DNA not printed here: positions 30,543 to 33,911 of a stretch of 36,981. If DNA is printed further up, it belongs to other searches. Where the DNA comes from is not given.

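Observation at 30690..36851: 2,053-aa hyper-acidic giant protein with many CxxC motifs, matching terminal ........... modules, and no recognisable export or anchoring signal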

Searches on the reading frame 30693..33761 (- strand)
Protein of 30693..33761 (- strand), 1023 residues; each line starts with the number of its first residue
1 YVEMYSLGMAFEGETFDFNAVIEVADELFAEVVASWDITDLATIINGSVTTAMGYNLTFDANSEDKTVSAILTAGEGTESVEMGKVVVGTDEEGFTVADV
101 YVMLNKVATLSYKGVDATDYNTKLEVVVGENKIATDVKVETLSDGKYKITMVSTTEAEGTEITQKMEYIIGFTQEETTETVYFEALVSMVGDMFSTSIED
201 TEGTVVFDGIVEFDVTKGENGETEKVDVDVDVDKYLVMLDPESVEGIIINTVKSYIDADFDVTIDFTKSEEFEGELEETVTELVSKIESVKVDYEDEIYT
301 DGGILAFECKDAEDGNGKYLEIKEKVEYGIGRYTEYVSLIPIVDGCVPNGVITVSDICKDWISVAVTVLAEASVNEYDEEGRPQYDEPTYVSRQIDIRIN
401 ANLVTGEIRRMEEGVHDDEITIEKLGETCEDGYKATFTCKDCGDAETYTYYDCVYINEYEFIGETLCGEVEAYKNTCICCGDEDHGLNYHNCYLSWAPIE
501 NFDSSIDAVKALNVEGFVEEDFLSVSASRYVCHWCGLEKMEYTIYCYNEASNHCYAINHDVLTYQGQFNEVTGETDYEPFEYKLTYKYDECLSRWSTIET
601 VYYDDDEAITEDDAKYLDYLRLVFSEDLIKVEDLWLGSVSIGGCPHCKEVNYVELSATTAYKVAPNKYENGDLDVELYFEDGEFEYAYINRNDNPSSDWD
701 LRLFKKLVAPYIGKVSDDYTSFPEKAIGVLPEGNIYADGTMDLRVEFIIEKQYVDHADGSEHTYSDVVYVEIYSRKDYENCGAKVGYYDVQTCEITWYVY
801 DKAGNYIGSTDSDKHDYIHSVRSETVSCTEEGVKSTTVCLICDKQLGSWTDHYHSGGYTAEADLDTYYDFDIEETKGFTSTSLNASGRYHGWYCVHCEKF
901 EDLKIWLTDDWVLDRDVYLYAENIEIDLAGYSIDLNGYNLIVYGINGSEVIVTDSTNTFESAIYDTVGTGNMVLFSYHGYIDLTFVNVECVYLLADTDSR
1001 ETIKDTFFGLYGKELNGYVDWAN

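Call 46: predict_structure(alignment_id=A4)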
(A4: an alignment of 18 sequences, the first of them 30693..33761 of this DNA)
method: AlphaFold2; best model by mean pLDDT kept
length: 1023 residues; sequences in the alignment: 18
mean_pLDDT: 70.6   pTM: 0.51
mean pLDDT of the five models: 70.6, 68.8, 65.5, 64.2, 63.2
residues with pLDDT >= 90: 82; 70-90: 516; 50-70: 267; < 50: 158
segments of 3 or more residues with pLDDT < 50: 1-48, 238-252, 269-277, 661-670, 692-702, 718-759, 774-776, 778-781, 867-872
pLDDT, mean of each block of 10 residues (from residue 1): 26 37 46 44 43 59 68 64 74 79 77 76 79 84 87 78 84 82 86 56 77 85 83 68 32 62 66 47 72 67 73 68 72 80 68 81 84 79 72 81 81 77 79 82 83 80 83 86 84 76 83 85 89 86 90 88 78 68 85 67 61 59 55 63 77 67 40 64 59 44 52 52 28 34 46 41 52 49 61 68 64 60 69 68 66 77 60 57 79 83 90 90 90 95 89 83 93 89 87 87 89 84 57
secondary structure, 60 per line:
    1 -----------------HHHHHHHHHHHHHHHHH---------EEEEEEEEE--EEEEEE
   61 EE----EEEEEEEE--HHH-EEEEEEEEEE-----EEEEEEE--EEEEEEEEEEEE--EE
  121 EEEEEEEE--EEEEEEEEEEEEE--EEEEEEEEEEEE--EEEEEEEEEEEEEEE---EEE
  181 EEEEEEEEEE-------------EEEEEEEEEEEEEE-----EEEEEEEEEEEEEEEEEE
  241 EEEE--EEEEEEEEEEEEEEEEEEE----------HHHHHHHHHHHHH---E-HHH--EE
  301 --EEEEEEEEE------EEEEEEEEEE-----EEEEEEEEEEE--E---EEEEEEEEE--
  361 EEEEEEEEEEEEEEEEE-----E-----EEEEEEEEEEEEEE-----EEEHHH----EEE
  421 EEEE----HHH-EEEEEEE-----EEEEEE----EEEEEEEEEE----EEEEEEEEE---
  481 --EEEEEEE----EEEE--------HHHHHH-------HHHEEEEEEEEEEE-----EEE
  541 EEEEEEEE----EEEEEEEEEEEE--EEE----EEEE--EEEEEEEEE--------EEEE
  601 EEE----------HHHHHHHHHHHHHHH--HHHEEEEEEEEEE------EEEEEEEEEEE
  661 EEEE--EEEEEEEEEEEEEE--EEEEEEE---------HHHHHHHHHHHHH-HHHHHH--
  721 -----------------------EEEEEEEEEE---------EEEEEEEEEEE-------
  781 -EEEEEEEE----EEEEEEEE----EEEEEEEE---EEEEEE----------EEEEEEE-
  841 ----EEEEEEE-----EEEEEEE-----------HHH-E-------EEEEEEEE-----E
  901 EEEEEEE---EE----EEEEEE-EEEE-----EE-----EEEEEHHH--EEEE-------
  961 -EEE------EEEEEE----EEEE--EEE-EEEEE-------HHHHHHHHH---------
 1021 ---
elements in order (helices of 4 or more, strands of 3 or more residues): H18-34 E44-52 E55-62 E67-74 E81-90 E96-102 E105-116 E119-128 E131-143 E146-157 E160-174 E178-190 E204-217 E223-244 E247-265 H276-288 E303-311 E318-327 E333-343 E350-358 E361-377 E389-402 E408-410 E418-424 E433-439 E445-450 E455-464 E469-477 E483-489 E494-497 H506-511 E522-532 E538-548 E553-564 E567-569 E574-577 E580-588 E597-603 H614-628 E634-643 E650-664 E667-680 E683-689 H699-711 H713-718 E744-753 E763-773 E782-789 E794-801 E806-813 E817-822 E833-839 E845-851 E857-863 E887-894 E900-907 E917-922 E924-927 E940-944 E950-953 E962-964 E971-976 E981-984 E987-989 E991-995 H1003-1011

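Call 49: fold_search(model_id=the predicted structure, library=pdb)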
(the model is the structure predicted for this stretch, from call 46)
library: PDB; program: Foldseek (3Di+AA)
matches with E <= 10: 947; with E <= 0.001: 11
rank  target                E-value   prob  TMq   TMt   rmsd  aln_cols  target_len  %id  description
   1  6zqa_UQ               7.1e-05  0.35  0.07  0.08  31.0      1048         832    9  Cryo-EM structure of the 90S pre-ribosome from Saccharomyces cerevisiae, state A (Poly-Ala) (released 2020-09-23)
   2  6zqd_UQ               1.3e-04  0.33  0.07  0.08  30.6      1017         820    8  Cryo-EM structure of the 90S pre-ribosome from Saccharomyces cerevisiae, state Post-A1 (released 2020-09-23)
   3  5o3w_A                2.7e-04  0.77  0.07  0.09  31.9       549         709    8  Structural characterization of the fast and promiscuous macrocyclase from plant - PCY1-S562A bound to Presegetalin A1 (released 2018-02-07)
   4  3iuj                  2.7e-04  0.57  0.06  0.08  29.5       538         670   10  apPEP_WT2 opened state (released 2010-05-05)
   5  2bkl_B                2.8e-04  0.77  0.07  0.09  29.7       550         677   10  Structural and Mechanistic Analysis of Two Prolyl Endopeptidases: Role of Inter-Domain Dynamics in Catalysis and Speci (released 2005-03-09)
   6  9hji                  5.0e-04  0.80  0.09  0.12  31.1       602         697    9  Structure of Trypanosoma cruzi Prolyl Oligopeptidase in the close state (released 2025-10-01)
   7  5o3x_A                6.4e-04  0.63  0.07  0.09  31.4       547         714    8  Structural characterization of the fast and promiscuous macrocyclase from plant - apo PCY1 (released 2018-02-07)
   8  1vz2                  6.7e-04  0.54  0.06  0.08  30.4       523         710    7  PROLYL OLIGOPEPTIDASE FROM PORCINE BRAIN, Y73C/V427C/C255T MUTANT (released 2004-07-01)
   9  5o3w_B                7.0e-04  0.60  0.07  0.09  31.5       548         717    8  Structural characterization of the fast and promiscuous macrocyclase from plant - PCY1-S562A bound to Presegetalin A1 (released 2018-02-07)
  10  9ia5_A                9.3e-04  0.77  0.11  0.14  29.3       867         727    7  LpDEM from Escherichia coli (released 2025-12-10)
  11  5uw3_B                9.8e-04  0.63  0.07  0.09  30.9       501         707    8  PCY1 in Complex with Follower Peptide (released 2017-05-31)
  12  3efm                  1.1e-03  0.16  0.05  0.07  34.5       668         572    6  Structure of the alcaligin outer membrane recepteur FauA from Bordetella pertussis (released 2009-03-31)
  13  9fz5_A                1.2e-03  0.38  0.08  0.10  30.1       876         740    8  Cryo-EM structure of LptDE-YedD complex from Escherichia Coli (released 2025-04-09)
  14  7omm_A                1.4e-03  0.23  0.07  0.09  26.7       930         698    7  Cryo-EM structure of N. gonorhoeae LptDE in complex with ProMacrobodies (MBPs have not been built de novo) (released 2022-05-04)
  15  3ddu                  1.4e-03  0.33  0.06  0.08  27.1       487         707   10  Prolyl Oligopeptidase with GSK552 (released 2008-08-19)
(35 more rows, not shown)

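Call 74: fold_search(model_id=the predicted structure, library=viral)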
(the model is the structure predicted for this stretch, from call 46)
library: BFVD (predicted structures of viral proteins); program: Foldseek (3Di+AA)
matches with E <= 10: 766; with E <= 0.001: 18
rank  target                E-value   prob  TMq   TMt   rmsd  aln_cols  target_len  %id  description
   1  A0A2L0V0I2            3.4e-07  0.60  0.07  0.06  34.4      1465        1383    9  Autotransporter adhesin [Agrobacterium phage Atu_ph07]
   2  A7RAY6                5.7e-06  0.47  0.07  0.06  32.2       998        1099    8  (no name in the UniProt tables at hand)
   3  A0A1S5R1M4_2          9.6e-06  0.84  0.10  0.10  45.5      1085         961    8  Putative tail fiber protein [Pseudomonas phage phiPMW]
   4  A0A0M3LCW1            1.3e-05  0.60  0.09  0.10  29.3      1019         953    9  Protein TE25 [Testudinid alphaherpesvirus 3]
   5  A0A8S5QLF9            2.1e-05  0.72  0.05  0.07  40.8       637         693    9  S-layer homology domain (Fragment) [Podoviridae sp. ctdRZ1]
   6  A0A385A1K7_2          2.9e-05  0.38  0.07  0.07  32.8      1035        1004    8  (no name in the UniProt tables at hand)
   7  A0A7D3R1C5            4.6e-05  0.80  0.10  0.10  33.3      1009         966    5  Zinc finger RING/FYVE/PHD-type protein [Fadolivirus FV1/VV64]
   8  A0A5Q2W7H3            1.0e-04  0.47  0.09  0.08  36.1      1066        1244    7  (no name in the UniProt tables at hand)
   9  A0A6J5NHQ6            1.4e-04  0.35  0.08  0.07  54.6      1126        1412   10  Uncharacterized protein [uncultured Caudovirales phage]
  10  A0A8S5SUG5            2.4e-04  0.60  0.05  0.09  30.3       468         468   11  Leucine rich repeat protein [Siphoviridae sp. ctqPo10]
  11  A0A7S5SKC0            3.1e-04  0.23  0.07  0.08  44.2      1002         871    8  (no name in the UniProt tables at hand)
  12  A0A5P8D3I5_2          3.3e-04  0.41  0.08  0.09  40.0       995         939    6  (no name in the UniProt tables at hand)
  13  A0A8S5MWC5            4.0e-04  0.87  0.07  0.12  26.2       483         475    8  Uncharacterized protein [Myoviridae sp. ct3wi9]
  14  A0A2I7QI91            4.6e-04  0.38  0.07  0.09  27.1       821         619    8  (no name in the UniProt tables at hand)
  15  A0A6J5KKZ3            5.1e-04  0.38  0.06  0.06  33.2       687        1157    8  Uncharacterized protein [uncultured Caudovirales phage]
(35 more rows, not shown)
